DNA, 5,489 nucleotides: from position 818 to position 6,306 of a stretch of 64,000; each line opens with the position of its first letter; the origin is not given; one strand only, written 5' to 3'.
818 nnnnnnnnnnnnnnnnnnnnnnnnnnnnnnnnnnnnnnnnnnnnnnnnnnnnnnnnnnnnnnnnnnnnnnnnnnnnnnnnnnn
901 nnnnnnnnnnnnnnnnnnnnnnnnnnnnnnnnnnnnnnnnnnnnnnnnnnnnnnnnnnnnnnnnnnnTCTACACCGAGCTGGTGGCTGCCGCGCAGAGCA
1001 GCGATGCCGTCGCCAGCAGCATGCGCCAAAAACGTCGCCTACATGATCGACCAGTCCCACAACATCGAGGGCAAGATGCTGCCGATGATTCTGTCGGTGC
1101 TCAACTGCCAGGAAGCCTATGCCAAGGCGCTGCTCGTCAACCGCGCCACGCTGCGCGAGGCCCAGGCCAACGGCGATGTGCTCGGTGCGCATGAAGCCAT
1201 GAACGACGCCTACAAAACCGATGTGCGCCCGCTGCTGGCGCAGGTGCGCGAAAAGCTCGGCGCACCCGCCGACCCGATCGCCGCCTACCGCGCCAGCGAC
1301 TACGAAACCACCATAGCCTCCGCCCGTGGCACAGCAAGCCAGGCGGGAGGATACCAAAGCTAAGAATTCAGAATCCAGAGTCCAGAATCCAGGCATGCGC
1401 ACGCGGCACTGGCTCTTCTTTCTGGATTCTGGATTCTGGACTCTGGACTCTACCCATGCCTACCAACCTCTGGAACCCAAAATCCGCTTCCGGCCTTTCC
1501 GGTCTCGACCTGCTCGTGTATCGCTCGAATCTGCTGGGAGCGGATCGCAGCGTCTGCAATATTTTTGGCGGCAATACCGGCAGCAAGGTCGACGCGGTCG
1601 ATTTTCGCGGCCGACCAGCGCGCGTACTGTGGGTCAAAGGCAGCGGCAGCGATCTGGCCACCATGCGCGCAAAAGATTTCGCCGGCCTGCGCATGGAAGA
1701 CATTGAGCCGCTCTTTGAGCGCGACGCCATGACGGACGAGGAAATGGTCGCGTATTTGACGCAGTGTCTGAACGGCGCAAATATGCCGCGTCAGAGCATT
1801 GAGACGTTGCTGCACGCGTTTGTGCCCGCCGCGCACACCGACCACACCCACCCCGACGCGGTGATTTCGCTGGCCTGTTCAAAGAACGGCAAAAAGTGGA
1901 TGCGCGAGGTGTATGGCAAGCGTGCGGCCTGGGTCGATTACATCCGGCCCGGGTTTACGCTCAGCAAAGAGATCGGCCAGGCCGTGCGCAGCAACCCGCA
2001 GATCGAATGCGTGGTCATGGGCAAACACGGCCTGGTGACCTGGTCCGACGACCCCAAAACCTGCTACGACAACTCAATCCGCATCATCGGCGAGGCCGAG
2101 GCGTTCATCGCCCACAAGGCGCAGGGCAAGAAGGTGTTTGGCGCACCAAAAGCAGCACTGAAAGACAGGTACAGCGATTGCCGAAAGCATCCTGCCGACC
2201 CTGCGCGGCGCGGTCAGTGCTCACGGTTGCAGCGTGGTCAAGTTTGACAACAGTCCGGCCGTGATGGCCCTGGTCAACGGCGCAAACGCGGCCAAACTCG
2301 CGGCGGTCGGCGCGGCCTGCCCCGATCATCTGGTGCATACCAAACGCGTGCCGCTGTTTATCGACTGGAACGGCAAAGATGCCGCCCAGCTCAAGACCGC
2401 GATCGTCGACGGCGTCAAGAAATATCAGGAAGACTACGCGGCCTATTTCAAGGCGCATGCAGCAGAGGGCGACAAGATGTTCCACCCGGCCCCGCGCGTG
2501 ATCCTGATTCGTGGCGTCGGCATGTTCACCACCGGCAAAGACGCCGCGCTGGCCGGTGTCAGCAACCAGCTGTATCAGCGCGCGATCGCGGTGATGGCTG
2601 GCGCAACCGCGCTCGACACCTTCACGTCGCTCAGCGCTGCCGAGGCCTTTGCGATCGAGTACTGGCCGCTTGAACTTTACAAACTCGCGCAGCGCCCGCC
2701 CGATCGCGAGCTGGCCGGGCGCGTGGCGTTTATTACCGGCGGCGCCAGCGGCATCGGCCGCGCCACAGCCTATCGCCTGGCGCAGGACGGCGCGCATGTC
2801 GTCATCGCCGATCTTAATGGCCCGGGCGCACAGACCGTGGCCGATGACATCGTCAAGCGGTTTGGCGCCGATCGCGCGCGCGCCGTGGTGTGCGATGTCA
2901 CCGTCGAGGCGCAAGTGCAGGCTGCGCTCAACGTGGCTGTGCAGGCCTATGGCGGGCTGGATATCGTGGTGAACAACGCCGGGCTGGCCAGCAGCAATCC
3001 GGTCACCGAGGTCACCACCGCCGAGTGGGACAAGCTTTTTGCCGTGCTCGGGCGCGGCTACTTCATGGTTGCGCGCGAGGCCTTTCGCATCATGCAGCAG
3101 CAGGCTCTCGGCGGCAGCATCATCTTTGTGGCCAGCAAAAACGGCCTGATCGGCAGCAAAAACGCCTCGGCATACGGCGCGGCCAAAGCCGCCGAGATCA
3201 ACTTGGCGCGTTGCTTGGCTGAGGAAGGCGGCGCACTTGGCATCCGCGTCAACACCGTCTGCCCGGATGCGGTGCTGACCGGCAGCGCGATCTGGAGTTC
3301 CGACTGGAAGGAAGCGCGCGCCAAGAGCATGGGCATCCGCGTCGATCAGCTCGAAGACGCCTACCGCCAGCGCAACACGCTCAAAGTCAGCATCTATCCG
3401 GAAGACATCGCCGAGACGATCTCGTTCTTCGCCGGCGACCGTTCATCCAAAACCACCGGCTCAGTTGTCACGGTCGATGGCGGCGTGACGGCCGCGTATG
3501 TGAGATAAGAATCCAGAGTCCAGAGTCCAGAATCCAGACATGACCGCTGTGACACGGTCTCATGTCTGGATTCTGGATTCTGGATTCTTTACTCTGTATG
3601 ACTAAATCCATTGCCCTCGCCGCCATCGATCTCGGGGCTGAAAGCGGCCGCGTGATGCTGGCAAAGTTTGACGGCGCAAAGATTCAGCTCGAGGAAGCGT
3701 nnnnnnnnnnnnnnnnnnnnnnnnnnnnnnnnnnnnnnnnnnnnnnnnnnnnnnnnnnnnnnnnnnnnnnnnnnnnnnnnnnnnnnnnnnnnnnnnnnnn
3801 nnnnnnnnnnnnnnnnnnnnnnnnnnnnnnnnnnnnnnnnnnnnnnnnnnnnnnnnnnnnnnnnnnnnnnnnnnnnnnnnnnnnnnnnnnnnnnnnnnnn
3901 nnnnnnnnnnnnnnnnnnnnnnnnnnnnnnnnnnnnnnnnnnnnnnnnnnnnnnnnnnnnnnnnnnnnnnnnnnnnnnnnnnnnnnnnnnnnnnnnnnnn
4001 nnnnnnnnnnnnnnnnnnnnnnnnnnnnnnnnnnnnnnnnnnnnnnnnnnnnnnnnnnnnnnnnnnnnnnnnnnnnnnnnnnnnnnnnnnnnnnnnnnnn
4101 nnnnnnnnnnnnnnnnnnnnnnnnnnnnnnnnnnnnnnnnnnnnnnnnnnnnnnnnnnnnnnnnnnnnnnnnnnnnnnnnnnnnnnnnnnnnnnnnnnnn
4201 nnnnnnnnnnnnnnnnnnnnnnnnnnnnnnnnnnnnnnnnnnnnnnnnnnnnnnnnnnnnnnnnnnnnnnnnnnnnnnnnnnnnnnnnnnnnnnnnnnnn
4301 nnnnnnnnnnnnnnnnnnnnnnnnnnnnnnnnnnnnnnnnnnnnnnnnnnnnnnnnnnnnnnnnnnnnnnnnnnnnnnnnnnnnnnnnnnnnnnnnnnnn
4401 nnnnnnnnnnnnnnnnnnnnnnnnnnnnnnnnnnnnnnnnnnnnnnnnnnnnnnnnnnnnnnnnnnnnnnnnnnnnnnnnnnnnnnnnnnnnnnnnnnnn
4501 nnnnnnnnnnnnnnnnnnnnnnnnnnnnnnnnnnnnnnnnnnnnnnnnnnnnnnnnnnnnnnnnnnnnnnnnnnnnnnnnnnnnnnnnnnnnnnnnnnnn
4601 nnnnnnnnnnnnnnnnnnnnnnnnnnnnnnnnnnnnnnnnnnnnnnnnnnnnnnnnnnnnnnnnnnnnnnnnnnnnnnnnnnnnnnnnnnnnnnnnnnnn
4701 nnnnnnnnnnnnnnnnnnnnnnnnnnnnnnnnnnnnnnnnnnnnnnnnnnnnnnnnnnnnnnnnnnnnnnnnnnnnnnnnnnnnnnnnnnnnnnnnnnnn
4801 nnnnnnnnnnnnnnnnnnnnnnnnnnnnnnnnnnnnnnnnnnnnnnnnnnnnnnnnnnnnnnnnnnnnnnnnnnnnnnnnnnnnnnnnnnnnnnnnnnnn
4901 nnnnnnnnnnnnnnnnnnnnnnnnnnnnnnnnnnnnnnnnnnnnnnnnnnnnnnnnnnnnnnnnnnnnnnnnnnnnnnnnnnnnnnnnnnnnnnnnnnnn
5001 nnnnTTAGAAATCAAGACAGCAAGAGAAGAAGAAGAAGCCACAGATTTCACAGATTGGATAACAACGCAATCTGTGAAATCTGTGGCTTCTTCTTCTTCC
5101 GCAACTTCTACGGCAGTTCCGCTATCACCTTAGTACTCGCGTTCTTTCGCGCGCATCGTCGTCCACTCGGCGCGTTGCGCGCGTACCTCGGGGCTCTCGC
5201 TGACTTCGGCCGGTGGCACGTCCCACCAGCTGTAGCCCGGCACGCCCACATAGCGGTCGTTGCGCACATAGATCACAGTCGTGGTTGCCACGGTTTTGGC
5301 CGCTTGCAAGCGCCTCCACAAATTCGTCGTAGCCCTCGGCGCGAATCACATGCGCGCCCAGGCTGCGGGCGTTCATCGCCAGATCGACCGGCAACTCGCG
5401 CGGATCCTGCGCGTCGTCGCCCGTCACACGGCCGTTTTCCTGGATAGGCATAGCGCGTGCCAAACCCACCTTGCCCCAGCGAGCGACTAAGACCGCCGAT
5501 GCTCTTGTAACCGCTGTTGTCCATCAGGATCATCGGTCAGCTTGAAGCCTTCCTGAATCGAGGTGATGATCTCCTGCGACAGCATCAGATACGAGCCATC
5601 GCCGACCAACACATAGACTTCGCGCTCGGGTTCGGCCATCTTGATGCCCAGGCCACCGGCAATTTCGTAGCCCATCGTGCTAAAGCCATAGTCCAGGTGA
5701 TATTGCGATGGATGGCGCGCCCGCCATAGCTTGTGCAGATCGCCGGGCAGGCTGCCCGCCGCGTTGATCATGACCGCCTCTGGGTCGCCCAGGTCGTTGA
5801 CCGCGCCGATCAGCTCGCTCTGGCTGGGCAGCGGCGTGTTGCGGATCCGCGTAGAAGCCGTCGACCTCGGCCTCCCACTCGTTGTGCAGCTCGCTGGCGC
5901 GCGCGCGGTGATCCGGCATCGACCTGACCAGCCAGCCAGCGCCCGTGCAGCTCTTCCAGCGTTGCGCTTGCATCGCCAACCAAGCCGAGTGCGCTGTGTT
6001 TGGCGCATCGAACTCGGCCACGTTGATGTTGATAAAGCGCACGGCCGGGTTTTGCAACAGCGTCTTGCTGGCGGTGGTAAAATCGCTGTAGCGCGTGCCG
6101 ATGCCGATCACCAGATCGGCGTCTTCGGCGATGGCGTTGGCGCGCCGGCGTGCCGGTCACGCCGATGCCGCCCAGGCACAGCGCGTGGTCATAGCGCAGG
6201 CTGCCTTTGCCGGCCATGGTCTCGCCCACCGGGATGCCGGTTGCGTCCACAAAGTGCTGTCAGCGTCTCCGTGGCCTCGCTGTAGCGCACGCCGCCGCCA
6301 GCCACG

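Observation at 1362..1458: Hairpin built from 7-nt GARTCCA units fills the space from the rhaI stop codon to the rhaEW start codon (family copy 1 of 3)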

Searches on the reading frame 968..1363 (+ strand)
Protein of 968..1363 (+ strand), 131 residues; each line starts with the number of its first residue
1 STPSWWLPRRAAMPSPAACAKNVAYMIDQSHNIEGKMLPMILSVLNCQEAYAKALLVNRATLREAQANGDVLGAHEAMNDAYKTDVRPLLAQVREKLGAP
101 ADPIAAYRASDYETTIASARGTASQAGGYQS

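Call 14: search_protein_families(library=pfam, proteins=[window:968-1363:+])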
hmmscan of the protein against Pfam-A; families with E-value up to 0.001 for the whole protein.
window:968-1363:+ (131 aa): 0 families

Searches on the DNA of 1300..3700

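Call 79: search_rna_families(source=window, start=1300, end=3700, threshold=evalue, max_evalue=1)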
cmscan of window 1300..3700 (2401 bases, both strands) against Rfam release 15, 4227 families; matches with E-value up to 1: 9.
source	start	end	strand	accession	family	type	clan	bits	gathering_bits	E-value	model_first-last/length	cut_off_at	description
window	3515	3589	+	RF03681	mir-1295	Gene; miRNA;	-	36.8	100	7.8e-05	1-78/78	no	mir-1295 microRNA precursor family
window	1356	1455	+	RF04121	mir-1289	Gene; miRNA;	-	33.1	66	0.00024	1-91/91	no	mir-1289 microRNA precursor family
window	3516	3590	+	RF03656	mir-2432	Gene; miRNA;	-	30.5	100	0.0013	1-68/68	no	mir-2432 microRNA precursor family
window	3515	3589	+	RF03672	MIR840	Gene; miRNA;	-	29.2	150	0.012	1-147/147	no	MIR840 microRNA precursor family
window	1361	1450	-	RF03656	mir-2432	Gene; miRNA;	-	28.7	100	0.0043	1-68/68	no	mir-2432 microRNA precursor family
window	3522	3580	-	RF03639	mir-619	Gene; miRNA;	-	26.7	80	0.006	1-70/70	no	mir-619 microRNA precursor family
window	3513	3587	-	RF03656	mir-2432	Gene; miRNA;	-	23.2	100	0.13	1-68/68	no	mir-2432 microRNA precursor family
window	1373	1448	-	RF03488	mir-2366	Gene; miRNA;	-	22.5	68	0.5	1-83/83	no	mir-2366 microRNA precursor family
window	1371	1452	+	RF03656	mir-2432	Gene; miRNA;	-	22.3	100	0.23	1-68/68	no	mir-2432 microRNA precursor family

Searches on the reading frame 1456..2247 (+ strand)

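Call 14: search_protein_families(library=pfam, proteins=[window:1456-2247:+])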
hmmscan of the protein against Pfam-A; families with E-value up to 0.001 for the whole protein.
window:1456-2247:+ (263 aa): 1 family
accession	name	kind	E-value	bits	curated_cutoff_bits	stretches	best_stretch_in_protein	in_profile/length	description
PF00596.27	Aldolase_II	-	1.1e-15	58.4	22.2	1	29-209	11-174/183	Class II Aldolase and Adducin N-terminal domain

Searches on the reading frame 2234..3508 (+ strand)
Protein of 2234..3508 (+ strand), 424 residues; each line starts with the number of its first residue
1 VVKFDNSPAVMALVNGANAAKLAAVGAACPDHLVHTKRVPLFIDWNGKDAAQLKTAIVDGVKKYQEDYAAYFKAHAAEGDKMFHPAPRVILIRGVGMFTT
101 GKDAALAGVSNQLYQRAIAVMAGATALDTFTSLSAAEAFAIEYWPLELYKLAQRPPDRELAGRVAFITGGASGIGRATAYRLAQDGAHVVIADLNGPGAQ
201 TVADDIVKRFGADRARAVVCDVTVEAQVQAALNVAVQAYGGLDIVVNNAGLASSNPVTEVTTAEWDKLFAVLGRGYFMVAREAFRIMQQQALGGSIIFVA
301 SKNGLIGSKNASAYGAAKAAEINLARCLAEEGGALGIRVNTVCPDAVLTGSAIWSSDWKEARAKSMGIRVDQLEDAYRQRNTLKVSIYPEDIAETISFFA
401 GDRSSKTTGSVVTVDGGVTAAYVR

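Call 14: search_protein_families(library=pfam, proteins=[window:2234-3508:+])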
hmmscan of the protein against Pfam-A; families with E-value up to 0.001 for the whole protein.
window:2234-3508:+ (424 aa): 3 families
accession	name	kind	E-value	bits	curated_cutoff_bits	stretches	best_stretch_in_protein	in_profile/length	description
PF13561.12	adh_short_C2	-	2.5e-53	181.5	27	1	171-419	3-236/236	Enoyl-(Acyl carrier protein) reductase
PF00106.31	adh_short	-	4.8e-49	166.9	26.6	1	164-352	2-187/195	short chain dehydrogenase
PF08659.16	KR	-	3.4e-13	50.4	22.6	1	166-332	4-167/180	KR domain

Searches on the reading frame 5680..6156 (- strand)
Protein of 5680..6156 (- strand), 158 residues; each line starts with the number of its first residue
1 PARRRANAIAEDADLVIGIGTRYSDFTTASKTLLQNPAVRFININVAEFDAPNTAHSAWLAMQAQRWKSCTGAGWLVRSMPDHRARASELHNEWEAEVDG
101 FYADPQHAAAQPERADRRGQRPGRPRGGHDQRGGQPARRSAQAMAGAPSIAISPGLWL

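Call 83: search_protein_families(library=pfam, proteins=[window:5680-6156:-], max_evalue=0.001)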
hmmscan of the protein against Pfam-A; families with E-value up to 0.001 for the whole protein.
window:5680-6156:- (158 aa): 1 family
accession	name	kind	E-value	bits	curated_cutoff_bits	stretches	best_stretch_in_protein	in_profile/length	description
PF00205.28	TPP_enzyme_M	-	5e-07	29.9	30.4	1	4-54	69-119/137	Thiamine pyrophosphate enzyme, central domain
